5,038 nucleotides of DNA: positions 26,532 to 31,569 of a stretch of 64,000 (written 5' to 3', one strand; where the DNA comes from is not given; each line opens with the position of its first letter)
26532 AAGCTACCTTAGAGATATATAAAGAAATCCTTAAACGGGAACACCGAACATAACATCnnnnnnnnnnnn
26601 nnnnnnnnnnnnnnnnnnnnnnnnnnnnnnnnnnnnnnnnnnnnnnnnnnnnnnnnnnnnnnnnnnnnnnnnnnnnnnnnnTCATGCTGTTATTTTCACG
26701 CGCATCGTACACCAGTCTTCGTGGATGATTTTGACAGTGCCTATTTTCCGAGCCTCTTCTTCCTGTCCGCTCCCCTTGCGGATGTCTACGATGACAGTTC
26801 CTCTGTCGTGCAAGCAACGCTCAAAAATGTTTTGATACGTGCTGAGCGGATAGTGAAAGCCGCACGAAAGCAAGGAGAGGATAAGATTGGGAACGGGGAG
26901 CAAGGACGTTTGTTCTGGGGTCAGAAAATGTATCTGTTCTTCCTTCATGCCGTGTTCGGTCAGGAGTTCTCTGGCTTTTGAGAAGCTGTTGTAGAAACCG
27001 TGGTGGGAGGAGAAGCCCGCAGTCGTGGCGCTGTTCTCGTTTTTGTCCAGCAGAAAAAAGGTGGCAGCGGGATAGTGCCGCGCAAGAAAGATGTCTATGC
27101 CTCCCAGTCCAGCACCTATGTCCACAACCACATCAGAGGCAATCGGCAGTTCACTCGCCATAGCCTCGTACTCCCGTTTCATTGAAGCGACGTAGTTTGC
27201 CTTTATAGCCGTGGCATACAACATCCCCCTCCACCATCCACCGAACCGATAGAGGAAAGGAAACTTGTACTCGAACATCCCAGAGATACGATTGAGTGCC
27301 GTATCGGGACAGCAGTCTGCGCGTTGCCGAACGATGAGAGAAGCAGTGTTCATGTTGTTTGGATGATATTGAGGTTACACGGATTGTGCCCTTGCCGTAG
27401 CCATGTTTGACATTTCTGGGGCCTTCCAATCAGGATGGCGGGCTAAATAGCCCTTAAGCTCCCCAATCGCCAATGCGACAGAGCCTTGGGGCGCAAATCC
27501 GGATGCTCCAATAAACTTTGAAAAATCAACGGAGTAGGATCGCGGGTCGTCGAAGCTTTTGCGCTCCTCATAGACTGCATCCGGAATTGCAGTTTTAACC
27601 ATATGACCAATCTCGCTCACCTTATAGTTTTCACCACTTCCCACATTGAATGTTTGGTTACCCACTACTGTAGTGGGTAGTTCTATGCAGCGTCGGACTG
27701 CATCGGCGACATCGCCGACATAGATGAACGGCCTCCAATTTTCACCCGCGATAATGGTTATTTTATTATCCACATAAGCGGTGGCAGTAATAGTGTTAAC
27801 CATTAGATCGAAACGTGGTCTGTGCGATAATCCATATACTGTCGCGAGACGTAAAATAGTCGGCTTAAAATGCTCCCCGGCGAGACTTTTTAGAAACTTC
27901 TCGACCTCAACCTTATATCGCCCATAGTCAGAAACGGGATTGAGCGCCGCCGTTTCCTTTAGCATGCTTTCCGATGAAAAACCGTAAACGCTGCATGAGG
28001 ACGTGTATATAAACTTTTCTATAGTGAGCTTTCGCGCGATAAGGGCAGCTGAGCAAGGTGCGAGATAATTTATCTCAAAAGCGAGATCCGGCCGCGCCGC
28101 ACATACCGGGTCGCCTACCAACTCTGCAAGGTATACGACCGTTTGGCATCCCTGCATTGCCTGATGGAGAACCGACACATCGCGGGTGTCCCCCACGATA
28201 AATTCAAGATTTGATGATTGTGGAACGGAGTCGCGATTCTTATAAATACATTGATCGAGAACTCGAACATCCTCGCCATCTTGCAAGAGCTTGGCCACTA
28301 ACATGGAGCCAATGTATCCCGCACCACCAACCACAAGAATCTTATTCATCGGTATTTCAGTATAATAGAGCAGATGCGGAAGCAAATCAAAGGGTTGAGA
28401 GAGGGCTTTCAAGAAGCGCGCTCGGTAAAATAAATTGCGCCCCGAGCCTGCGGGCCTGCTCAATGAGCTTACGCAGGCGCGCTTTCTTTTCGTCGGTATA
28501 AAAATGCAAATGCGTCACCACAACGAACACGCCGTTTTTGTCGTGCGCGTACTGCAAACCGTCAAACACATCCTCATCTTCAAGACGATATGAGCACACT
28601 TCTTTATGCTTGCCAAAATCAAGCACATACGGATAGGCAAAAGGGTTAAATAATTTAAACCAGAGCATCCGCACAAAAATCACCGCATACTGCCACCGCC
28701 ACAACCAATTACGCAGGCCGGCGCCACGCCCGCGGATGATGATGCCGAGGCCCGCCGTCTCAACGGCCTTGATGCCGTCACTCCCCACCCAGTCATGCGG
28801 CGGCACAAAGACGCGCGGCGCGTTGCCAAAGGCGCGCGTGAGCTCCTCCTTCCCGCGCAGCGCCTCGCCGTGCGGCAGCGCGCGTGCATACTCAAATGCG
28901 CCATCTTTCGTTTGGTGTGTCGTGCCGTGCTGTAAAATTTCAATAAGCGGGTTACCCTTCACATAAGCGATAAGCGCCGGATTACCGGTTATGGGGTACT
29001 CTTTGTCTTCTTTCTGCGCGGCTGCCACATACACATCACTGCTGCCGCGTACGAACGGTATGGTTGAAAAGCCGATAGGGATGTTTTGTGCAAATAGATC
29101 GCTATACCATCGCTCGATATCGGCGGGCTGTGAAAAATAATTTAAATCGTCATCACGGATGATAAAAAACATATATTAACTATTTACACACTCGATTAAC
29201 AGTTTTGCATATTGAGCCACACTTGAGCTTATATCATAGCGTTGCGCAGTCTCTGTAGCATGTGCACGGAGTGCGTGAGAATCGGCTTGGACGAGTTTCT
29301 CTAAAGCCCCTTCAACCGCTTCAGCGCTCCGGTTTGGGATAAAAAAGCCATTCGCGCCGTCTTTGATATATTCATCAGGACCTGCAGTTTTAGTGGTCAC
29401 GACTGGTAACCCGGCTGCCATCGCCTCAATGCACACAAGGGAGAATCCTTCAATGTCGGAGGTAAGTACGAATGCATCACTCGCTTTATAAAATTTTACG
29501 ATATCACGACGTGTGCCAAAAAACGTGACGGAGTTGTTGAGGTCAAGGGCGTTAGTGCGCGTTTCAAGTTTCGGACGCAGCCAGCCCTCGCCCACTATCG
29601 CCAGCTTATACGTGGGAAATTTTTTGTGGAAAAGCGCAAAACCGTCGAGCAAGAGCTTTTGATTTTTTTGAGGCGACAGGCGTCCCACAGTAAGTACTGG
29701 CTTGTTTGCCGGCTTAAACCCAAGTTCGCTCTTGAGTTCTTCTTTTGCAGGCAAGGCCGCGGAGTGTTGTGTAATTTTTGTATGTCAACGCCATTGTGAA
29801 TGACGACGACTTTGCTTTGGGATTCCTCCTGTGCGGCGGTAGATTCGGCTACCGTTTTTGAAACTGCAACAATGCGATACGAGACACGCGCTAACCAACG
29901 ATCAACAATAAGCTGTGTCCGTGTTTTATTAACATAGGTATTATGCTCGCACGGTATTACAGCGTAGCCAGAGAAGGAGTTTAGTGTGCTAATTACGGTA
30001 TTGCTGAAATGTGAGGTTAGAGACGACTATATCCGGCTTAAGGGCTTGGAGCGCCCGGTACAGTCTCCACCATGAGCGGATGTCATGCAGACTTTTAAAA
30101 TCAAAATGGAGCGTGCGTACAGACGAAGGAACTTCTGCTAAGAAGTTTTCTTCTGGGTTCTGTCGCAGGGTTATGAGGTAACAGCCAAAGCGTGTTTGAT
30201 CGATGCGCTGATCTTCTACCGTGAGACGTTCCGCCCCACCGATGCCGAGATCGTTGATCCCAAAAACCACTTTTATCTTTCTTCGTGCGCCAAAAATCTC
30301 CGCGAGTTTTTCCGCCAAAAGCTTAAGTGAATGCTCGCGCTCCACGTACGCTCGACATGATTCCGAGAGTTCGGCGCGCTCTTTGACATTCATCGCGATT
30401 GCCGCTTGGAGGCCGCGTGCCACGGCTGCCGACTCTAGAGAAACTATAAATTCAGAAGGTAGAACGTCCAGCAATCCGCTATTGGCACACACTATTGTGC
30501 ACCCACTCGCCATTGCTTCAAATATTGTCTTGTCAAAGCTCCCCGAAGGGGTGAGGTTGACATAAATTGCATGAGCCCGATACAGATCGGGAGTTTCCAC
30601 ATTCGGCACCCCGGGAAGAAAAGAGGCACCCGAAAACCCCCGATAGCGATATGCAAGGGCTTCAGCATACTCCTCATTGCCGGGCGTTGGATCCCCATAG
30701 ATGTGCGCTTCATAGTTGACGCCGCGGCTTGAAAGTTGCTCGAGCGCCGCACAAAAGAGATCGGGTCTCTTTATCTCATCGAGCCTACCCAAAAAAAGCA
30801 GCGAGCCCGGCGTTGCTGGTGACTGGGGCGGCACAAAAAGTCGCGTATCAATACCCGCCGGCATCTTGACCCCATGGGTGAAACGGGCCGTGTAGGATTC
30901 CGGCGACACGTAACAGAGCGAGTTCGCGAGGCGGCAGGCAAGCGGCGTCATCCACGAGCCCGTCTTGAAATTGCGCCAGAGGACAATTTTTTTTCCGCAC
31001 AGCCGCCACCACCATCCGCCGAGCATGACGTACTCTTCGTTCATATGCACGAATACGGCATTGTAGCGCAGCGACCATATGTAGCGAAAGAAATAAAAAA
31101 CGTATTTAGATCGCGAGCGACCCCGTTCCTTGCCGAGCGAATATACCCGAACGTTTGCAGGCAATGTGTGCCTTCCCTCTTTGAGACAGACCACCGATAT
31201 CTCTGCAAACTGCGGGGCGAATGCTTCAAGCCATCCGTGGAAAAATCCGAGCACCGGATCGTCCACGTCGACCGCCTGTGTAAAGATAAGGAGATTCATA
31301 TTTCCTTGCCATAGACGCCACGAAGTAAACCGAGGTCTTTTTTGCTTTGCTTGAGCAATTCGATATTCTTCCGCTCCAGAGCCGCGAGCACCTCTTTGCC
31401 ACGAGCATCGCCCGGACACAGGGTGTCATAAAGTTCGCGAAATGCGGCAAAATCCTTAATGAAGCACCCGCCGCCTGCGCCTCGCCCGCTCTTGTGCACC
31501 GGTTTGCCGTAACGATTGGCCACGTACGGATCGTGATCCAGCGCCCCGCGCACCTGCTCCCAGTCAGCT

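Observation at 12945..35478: ~23-kb surface-glycan cluster rich in GDP-sugar modification and methylation enzymes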

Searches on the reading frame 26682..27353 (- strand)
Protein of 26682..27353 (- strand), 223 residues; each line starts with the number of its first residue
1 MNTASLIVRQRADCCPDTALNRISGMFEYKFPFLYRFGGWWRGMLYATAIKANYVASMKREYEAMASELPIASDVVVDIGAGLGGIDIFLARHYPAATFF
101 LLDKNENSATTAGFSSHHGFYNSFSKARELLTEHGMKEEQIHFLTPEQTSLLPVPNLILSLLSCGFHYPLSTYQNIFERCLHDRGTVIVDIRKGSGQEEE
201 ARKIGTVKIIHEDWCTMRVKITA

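Call 5: search_protein_families(library=pfam, proteins=[window:26682-27353:-], max_evalue=0.01)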
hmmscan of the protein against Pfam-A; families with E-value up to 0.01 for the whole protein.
window:26682-27353:- (223 aa): 1 family
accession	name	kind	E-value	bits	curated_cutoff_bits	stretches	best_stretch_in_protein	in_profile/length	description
PF05175.20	MTS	-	0.0029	17.7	23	1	65-111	23-70/170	Methyltransferase small domain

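Call 8: search_protein_families(library=ncbifam, proteins=[window:26682-27353:-], max_evalue=0.001)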
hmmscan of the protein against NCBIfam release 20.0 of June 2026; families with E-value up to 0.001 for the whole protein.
window:26682-27353:- (223 aa): 1 family
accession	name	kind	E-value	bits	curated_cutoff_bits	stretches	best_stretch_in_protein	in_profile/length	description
TIGR02469.1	CbiT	equivalog_domain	0.00021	21.5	78.3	1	68-110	14-57/124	precorrin-6Y C5,15-methyltransferase (decarboxylating) subunit CbiT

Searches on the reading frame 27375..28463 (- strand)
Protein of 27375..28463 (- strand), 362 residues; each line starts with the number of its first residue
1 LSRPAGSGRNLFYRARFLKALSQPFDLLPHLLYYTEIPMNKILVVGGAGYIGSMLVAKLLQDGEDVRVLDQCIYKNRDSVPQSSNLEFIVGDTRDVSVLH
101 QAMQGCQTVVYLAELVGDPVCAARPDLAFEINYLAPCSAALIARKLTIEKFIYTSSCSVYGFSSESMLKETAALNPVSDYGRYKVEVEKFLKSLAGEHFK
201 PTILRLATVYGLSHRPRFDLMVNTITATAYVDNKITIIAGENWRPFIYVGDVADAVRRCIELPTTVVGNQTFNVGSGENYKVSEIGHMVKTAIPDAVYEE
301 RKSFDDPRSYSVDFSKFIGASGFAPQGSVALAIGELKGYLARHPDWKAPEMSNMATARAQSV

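Call 5: search_protein_families(library=pfam, proteins=[window:27375-28463:-], max_evalue=0.01)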
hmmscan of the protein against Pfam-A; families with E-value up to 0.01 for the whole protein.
window:27375-28463:- (362 aa): 8 families
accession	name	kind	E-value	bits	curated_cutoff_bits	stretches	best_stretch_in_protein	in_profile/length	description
PF01370.27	Epimerase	-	1.4e-40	139.6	20.9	1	42-275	1-240/240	NAD dependent epimerase/dehydratase family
PF01073.25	3Beta_HSD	-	3.3e-20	72.7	22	1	43-255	1-224/280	3-beta hydroxysteroid dehydrogenase/isomerase family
PF16363.11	GDP_Man_Dehyd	-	6.8e-20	72.2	27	1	43-290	1-271/332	GDP-mannose 4,6 dehydratase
PF04321.23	RmlD_sub_bind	-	3.7e-14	52.9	27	1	41-263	2-200/287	RmlD substrate binding domain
PF13460.12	NAD_binding_10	-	1.5e-08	35.2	27.2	1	46-207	1-144/184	NAD(P)H-binding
PF05368.20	NmrA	-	4.2e-08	33.6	27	1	40-112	3-76/298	NmrA-like family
PF02719.21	Polysacc_synt_2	-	1.3e-06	28.3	20.2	1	42-156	1-128/293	Polysaccharide biosynthesis protein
PF02254.24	TrkA_N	-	0.0056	17.4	23.8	0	44-102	2-58/116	TrkA-N domain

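Call 8: search_protein_families(library=ncbifam, proteins=[window:27375-28463:-], max_evalue=0.001)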
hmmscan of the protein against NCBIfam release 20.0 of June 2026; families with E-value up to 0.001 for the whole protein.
window:27375-28463:- (362 aa): 27 families (the best 25 are shown)
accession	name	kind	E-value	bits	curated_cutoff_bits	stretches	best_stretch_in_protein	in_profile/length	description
TIGR01179.1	galE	equivalog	5.2e-32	111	262.3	1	41-297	1-279/332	UDP-glucose 4-epimerase GalE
TIGR04180.1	EDH_00030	hypoth_equivalog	1.2e-24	86.9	475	1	42-295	1-258/297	NAD-dependent 4,6-dehydratase LegB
TIGR03466.1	HpnA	hypoth_equivalog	3.7e-18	65.5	367.65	1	41-197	2-158/327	hopanoid-associated sugar epimerase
TIGR01181.1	dTDP_gluc_dehyt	equivalog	6.4e-18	64.9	365.1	1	41-335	1-306/321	dTDP-glucose 4,6-dehydratase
TIGR02197.1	heptose_epim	equivalog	4.4e-17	62.2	274.6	1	42-294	1-261/316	ADP-glyceromanno-heptose 6-epimerase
NF043036.1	ErythonDh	equivalog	4.9e-16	58.8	325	1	41-209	2-179/321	D-erythronate dehydrogenase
NF007956.0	PRK10675.1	subfamily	8.4e-16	58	394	1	41-195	2-164/338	UDP-glucose 4-epimerase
TIGR01214.1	rmlD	equivalog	1.3e-14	54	224.05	1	41-262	1-199/285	dTDP-4-dehydrorhamnose reductase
NF008872.0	PRK11908.1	equivalog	1.4e-10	40.7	294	1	39-172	1-134/349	bifunctional UDP-4-keto-pentose/UDP-xylose synthase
NF052578.1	StrlDmthSdmBMthl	equivalog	2e-10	41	600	1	42-210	3-170/328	sterol demethylase protein SdmB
NF007582.0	PRK10217.1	equivalog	3.6e-10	39.4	698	1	39-285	1-262/355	dTDP-glucose 4,6-dehydratase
NF042423.1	oxyalk_red_Shew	equivalog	6.3e-10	38.6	580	1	39-211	8-176/331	2-alkyl-3-oxoalkanoate reductase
NF042422.1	oxyalk_red_OleD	equivalog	1.8e-09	37.4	580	1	41-177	2-131/329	2-alkyl-3-oxoalkanoate reductase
NF041293.1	G6PDh_Azf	equivalog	2.6e-08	33.6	400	1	41-160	4-119/252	NAD-dependent glucose-6-phosphate dehydrogenase Azf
NF007490.0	PRK10084.1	subfamily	4.9e-08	32.4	649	0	41-82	2-45/361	dTDP-glucose 4,6-dehydratase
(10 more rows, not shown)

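Call 19: search_solved_structures(query=window:27375-28463:-, max_evalue=1e-10)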
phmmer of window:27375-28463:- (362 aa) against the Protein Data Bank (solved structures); distinct sequences matched with E-value up to 1e-10: 35.
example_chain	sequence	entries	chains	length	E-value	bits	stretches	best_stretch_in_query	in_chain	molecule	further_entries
6vo6_A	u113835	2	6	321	5.3e-37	131.2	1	40-336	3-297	Putative sugar-nucleotide epimerase/dehydratease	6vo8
6wjb_A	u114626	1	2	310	1.7e-25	93.4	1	40-277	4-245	NAD-dependent epimerase/dehydratase family protein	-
8rdg_A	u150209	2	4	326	9.7e-25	90.9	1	41-289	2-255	SDR family NAD(P)-dependent oxidoreductase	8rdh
6wj9_A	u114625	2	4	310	1.6e-24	90.2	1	40-277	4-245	NAD-dependent epimerase/dehydratase family protein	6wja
8rdi_A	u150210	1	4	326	3.5e-24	89.1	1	41-289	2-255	SDR family NAD(P)-dependent oxidoreductase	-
8wxk_A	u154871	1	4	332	4.6e-23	85.4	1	41-326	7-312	UDP-glucose 4-epimerase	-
7ys8_A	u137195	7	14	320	1.5e-19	73.9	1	42-295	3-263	UDP-glucose 4-epimerase | UDP-glucose 4-epimerase along with EC 5.1.3.2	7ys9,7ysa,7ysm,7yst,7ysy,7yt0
4zrm_A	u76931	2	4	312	3.2e-18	69.5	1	41-329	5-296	UDP-glucose 4-epimerase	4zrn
2p5u_A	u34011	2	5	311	3.9e-17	65.9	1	41-290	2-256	UDP-glucose 4-epimerase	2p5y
6kv9_A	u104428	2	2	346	1.3e-16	64.2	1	35-324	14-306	MoeE5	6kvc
2c20_A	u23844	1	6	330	2.3e-16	63.4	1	39-291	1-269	UDP-GLUCOSE 4-EPIMERASE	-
6dnt_A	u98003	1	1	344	2.1e-15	60.2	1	41-290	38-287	NAD-dependent epimerase/dehydratase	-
3ehe_A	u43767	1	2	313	3.8e-15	59.4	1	39-289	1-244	UDP-glucose 4-epimerase (GalE-1)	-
5gy7_A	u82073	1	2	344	1.3e-14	57.6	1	41-195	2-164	UDP-glucose 4-epimerase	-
3vps_A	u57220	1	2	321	1.3e-14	57.6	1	40-298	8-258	NAD-dependent epimerase/dehydratase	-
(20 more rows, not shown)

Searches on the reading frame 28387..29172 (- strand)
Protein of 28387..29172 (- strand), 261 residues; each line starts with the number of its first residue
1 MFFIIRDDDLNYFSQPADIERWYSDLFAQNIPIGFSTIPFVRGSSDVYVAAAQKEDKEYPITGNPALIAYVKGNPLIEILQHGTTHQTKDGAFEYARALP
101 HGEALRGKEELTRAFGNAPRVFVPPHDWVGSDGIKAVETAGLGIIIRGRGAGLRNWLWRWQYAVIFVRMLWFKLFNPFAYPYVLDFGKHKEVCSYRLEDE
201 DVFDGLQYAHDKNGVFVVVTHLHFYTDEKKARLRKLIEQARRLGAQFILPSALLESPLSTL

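Call 5: search_protein_families(library=pfam, proteins=[window:28387-29172:-], max_evalue=0.01)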
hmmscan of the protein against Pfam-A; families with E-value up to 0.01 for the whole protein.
window:28387-29172:- (261 aa): 1 family
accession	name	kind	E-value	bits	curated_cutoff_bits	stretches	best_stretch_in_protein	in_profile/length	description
PF10096.14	DUF2334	-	5.1e-06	26.7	26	1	4-149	3-147/203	Uncharacterized protein conserved in bacteria (DUF2334)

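Call 8: search_protein_families(library=ncbifam, proteins=[window:28387-29172:-], max_evalue=0.001)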
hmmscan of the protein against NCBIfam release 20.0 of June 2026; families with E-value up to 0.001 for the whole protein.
window:28387-29172:- (261 aa): 0 families

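Call 40: find_encoding_contigs(protein=window:28387-29172:-, flank=10000, max_places=6)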
Protein window:28387-29172:- (261 aa): 2 contigs read that carry it; 2 places shown.
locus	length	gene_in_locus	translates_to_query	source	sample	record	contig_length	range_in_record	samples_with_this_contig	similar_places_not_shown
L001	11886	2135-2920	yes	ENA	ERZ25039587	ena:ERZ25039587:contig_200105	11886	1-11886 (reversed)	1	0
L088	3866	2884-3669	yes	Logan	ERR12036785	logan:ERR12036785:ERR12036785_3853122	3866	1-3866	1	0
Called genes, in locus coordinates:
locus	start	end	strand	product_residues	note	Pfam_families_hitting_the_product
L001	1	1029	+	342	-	?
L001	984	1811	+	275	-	PF13439:Glyco_transf_4, PF13579:Glyco_trans_4_4, PF00534:Glycos_transf_1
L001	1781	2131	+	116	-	PF00534:Glycos_transf_1, PF13692:Glyco_trans_1_4, PF20706:GT4-conflict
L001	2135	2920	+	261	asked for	PF10096:DUF2334 (weak)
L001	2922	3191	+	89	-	PF05368:NmrA, PF01073:3Beta_HSD, PF01370:Epimerase, PF16363:GDP_Man_Dehyd (weak), PF13460:NAD_binding_10 (weak)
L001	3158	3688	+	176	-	PF01370:Epimerase, PF04321:RmlD_sub_bind, PF16363:GDP_Man_Dehyd (weak)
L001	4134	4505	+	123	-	-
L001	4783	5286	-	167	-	PF20706:GT4-conflict, PF00534:Glycos_transf_1, PF13692:Glyco_trans_1_4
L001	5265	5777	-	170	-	-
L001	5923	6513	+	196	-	PF08241:Methyltransf_11, PF13649:Methyltransf_25 (weak)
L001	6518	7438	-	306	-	PF05575:V_cholerae_RfbT (weak), PF05050:Methyltransf_21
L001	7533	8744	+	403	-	PF08421:Methyltransf_13, PF13489:Methyltransf_23, PF08241:Methyltransf_11 (weak), PF08242:Methyltransf_12, PF08484:Methyltransf_14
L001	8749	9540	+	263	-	PF00248:Aldo_ket_red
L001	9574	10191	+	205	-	PF01370:Epimerase, PF04321:RmlD_sub_bind, PF16363:GDP_Man_Dehyd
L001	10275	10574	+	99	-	PF16363:GDP_Man_Dehyd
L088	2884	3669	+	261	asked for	PF10096:DUF2334 (weak)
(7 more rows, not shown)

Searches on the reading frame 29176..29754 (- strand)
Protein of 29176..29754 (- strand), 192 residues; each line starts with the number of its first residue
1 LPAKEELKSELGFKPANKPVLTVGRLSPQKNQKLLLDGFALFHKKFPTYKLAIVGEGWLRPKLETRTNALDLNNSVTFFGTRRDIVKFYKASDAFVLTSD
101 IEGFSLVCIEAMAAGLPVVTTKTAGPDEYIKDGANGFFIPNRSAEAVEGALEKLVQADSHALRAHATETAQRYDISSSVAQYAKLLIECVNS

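Call 5: search_protein_families(library=pfam, proteins=[window:29176-29754:-], max_evalue=0.01)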
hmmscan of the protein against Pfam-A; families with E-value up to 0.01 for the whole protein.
window:29176-29754:- (192 aa): 4 families
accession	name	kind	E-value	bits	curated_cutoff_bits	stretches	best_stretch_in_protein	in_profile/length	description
PF00534.26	Glycos_transf_1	-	3.2e-41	141.1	26.4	1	4-170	2-169/172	Glycosyl transferases group 1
PF13692.12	Glyco_trans_1_4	-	2.2e-34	119.2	27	1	20-156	4-141/142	Glycosyl transferases group 1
PF20706.3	GT4-conflict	-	6.5e-09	35.7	26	1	16-137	196-327/385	Family 4 Glycosyltransferase in conflict systems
PF13524.12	Glyco_trans_1_2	-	2.6e-05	24.6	25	1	46-172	12-128/144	Glycosyl transferase-like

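Call 8: search_protein_families(library=ncbifam, proteins=[window:29176-29754:-], max_evalue=0.001)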
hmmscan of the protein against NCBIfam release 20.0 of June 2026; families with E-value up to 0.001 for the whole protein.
window:29176-29754:- (192 aa): 37 families (the best 25 are shown)
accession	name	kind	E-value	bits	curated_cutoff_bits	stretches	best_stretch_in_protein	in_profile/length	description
TIGR03088.1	stp2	hypoth_equivalog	6.5e-31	107.7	409.05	1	12-185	189-369/374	TIGR03088 family PEP-CTERM/XrtA system glycosyltransferase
TIGR03999.1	thiol_BshA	equivalog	1.1e-25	90.4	273.7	1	4-186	186-370/375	N-acetyl-alpha-D-glucosaminyl L-malate synthase BshA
NF041876.1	EPS_EpsE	equivalog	3.3e-23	82.6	400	1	20-166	217-370/389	exopolysaccharide biosynthesis GT4 family glycosyltransferase EpsE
TIGR04157.1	glyco_rSAM_CFB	subfamily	3e-22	79.2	400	1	4-155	214-365/406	TIGR04157 family glycosyltransferase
NF050063.1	ProtGlycPglJ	equivalog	6.3e-22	78.3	500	1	11-176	190-353/363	N-acetylgalactosamine-N,N'-diacetylbacillosaminyl-diphospho-undecaprenol 4-alpha-N-acetylgalactosaminyltransferase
NF049988.1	MGlcDAGSynMgs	equivalog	8.5e-20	71.5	400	1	5-184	201-378/398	alpha-monoglucosyldiacylglycerol synthase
TIGR03449.1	mycothiol_MshA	equivalog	7.1e-19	68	462.5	1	6-182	209-396/406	D-inositol-3-phosphate glycosyltransferase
NF007396.0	PRK09922.1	equivalog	1.4e-18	66.9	385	1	18-173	183-342/361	lipopolysaccharide 1,6-galactosyltransferase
NF053787.1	GlcN_PG_synth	equivalog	1.6e-18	66.7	480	1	4-179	184-349/361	N-acetylglucosaminyl phosphatidylglycerol synthase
NF050056.1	ProtGlycPglH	equivalog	6.2e-18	65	600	1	18-187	180-351/354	GalNAc-alpha-(1->4)-GalNAc-alpha-(1->3)-diNAcBac-PP-undecaprenol alpha-1,4-N-acetyl-D-galactosaminyltransferase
TIGR04047.1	MSMEG_0565_glyc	hypoth_equivalog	8.4e-18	64.6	259.85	1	17-180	193-365/373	MSMEG_0565 family glycosyltransferase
NF011726.0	PRK15179.1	equivalog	1.8e-17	62.9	733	1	16-181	516-686/694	Vi polysaccharide biosynthesis protein TviE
NF047880.1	glyco_SdgA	exception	3.8e-17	62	800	1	16-181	314-482/488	serine-aspartate repeat adhesin O-glycosyltransferase SdgA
NF047881.1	glyco_SdgB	exception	2.2e-15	56.3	800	1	18-184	322-491/496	serine-aspartate repeat adhesin O-glycosyltransferase SdgB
NF012028.0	PRK15484.1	subfamily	4.9e-15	55.5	618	1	4-161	180-349/380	lipopolysaccharide N-acetylglucosaminyltransferase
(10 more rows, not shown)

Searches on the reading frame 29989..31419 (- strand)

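Call 5: search_protein_families(library=pfam, proteins=[window:29989-31419:-], max_evalue=0.01)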
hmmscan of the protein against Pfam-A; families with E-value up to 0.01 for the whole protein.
window:29989-31419:- (476 aa): 5 families
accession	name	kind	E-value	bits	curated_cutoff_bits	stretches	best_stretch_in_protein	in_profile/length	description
PF13692.12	Glyco_trans_1_4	-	4.7e-11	43.6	27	1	206-320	3-115/142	Glycosyl transferases group 1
PF13524.12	Glyco_trans_1_2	-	5e-09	36.7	25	1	225-372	5-142/144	Glycosyl transferase-like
PF00534.26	Glycos_transf_1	-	5.9e-09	36.1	26.4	1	200-317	11-127/172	Glycosyl transferases group 1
PF13579.12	Glyco_trans_4_4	-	1.1e-05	26.3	29.7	0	62-142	9-94/158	Glycosyl transferase 4-like domain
PF13439.12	Glyco_transf_4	-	0.0014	19.1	28.5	0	414-469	23-80/170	Glycosyltransferase Family 4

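Call 8: search_protein_families(library=ncbifam, proteins=[window:29989-31419:-], max_evalue=0.001)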
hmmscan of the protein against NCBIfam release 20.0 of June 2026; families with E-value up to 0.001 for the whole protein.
window:29989-31419:- (476 aa): 6 families
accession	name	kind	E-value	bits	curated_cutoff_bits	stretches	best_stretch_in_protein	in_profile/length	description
TIGR03088.1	stp2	hypoth_equivalog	9.7e-13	47.9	409.05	2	384-467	4-87/374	TIGR03088 family PEP-CTERM/XrtA system glycosyltransferase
NF041876.1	EPS_EpsE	equivalog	2.9e-07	30.1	400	1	187-372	192-389/389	exopolysaccharide biosynthesis GT4 family glycosyltransferase EpsE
TIGR03449.1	mycothiol_MshA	equivalog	3.9e-05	22.7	462.5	1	206-320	222-341/406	D-inositol-3-phosphate glycosyltransferase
NF046085.1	XrtY_assoc_Gly1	equivalog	7.3e-05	21.8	400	1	206-376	211-381/387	XrtY-associated glycosyltransferase XYAG1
NF053787.1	GlcN_PG_synth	equivalog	0.00031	19.7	480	1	295-374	274-354/361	N-acetylglucosaminyl phosphatidylglycerol synthase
NF038295.1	EPS_HpsP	equivalog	0.00048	19.2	550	1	206-376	209-384/388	hormogonium polysaccharide biosynthesis glycosyltransferase HpsP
